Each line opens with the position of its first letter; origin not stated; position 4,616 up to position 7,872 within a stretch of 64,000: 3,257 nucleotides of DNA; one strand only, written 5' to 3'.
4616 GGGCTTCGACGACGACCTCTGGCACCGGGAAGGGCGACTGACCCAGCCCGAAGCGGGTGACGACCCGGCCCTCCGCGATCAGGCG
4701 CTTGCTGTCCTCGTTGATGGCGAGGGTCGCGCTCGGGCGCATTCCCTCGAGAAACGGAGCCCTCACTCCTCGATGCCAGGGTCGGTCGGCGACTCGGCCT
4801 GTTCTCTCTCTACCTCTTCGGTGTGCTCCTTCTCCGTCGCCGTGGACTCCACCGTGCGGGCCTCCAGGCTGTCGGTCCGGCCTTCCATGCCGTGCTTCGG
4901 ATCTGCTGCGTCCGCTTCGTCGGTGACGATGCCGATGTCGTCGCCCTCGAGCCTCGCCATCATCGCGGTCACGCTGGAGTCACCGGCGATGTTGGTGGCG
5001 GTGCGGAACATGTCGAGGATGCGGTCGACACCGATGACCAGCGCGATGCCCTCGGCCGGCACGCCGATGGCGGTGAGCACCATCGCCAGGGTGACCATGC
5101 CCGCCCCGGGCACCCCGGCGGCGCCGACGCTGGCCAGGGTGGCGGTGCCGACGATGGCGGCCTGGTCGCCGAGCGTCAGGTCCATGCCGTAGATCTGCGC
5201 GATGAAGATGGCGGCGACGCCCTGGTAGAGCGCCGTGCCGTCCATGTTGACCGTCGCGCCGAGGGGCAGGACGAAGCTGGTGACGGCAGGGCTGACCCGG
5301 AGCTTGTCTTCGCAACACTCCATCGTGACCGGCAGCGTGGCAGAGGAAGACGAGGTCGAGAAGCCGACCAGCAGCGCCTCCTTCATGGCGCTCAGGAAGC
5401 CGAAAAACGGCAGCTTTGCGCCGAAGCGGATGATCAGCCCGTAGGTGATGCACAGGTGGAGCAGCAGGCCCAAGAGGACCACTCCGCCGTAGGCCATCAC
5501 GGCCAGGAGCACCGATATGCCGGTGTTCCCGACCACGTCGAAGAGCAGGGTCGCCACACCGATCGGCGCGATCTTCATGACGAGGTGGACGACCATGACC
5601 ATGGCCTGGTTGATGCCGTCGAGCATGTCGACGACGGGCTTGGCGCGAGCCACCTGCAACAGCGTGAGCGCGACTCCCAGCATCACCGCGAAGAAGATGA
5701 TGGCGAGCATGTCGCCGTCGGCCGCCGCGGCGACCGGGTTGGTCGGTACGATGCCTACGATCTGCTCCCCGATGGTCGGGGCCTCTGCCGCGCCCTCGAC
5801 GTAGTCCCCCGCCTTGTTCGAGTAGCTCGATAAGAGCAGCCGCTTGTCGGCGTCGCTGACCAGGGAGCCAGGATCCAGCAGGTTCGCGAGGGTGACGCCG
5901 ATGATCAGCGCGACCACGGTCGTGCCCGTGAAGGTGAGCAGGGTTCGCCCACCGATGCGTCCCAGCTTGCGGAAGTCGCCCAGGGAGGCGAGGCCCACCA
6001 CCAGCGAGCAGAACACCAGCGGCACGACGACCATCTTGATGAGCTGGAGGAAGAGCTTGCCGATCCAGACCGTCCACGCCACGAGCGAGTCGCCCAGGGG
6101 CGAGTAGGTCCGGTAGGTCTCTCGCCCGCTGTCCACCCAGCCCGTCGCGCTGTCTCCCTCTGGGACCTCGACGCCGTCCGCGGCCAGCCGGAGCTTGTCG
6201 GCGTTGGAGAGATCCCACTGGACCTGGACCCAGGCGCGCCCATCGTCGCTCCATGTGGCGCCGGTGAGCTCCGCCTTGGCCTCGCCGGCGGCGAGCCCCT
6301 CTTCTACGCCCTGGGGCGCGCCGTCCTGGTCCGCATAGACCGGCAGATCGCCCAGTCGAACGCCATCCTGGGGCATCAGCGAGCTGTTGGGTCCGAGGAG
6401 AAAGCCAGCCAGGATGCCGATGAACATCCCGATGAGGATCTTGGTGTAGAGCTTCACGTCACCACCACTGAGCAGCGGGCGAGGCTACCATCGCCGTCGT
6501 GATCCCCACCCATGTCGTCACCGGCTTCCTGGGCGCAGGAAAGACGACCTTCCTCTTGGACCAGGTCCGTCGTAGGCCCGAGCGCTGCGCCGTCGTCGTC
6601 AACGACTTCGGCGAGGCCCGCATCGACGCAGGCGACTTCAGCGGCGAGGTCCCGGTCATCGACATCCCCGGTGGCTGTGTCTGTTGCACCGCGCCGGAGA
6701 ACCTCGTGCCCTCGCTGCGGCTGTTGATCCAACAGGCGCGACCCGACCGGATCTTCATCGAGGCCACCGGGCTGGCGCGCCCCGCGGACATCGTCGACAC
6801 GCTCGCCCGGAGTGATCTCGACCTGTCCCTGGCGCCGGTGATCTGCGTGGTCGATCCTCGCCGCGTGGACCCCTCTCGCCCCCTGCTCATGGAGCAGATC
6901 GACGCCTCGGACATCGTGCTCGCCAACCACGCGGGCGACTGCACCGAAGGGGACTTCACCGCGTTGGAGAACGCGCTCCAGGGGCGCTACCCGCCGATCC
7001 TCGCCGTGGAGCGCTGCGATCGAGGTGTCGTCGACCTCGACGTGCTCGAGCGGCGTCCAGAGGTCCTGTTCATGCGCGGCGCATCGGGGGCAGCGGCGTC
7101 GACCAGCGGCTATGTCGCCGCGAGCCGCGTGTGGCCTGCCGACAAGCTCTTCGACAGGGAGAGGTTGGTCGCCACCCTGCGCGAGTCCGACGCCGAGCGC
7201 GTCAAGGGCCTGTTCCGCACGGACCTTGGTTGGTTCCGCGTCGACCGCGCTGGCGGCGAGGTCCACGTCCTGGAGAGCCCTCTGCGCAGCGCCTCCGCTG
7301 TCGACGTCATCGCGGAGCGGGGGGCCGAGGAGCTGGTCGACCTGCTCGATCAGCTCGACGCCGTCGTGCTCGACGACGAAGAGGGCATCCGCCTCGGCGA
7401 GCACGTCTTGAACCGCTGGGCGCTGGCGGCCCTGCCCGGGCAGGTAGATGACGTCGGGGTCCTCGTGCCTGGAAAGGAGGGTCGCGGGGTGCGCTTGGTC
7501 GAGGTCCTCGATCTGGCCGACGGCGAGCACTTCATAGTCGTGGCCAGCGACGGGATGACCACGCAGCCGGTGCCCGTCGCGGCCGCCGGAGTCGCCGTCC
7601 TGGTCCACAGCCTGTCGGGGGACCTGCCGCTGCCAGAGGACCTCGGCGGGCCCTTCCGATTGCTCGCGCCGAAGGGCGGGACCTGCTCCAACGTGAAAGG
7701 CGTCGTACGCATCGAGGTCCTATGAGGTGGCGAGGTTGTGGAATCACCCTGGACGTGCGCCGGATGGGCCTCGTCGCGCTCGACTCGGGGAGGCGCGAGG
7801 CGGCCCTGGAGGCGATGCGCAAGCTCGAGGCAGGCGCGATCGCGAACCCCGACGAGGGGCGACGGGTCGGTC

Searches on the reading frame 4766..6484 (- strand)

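Call 19: search_protein_families(library=pfam, proteins=[window:4766-6484:-], max_evalue=0.00001)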
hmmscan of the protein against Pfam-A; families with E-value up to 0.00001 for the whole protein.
window:4766-6484:- (573 aa): 1 family
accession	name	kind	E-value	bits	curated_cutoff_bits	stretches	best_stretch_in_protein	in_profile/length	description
PF00375.23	SDF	-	3e-122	408.8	27.9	1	132-511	20-386/387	Sodium:dicarboxylate symporter family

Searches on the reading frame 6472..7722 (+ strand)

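Call 19: search_protein_families(library=pfam, proteins=[window:6472-7722:+], max_evalue=0.00001)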
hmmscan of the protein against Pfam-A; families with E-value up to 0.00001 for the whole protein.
window:6472-7722:+ (417 aa): 1 family
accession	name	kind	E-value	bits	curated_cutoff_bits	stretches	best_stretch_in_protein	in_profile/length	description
PF02492.25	cobW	-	4.5e-33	114.8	20.7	1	12-160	1-159/180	CobW/HypB/UreG, nucleotide-binding domain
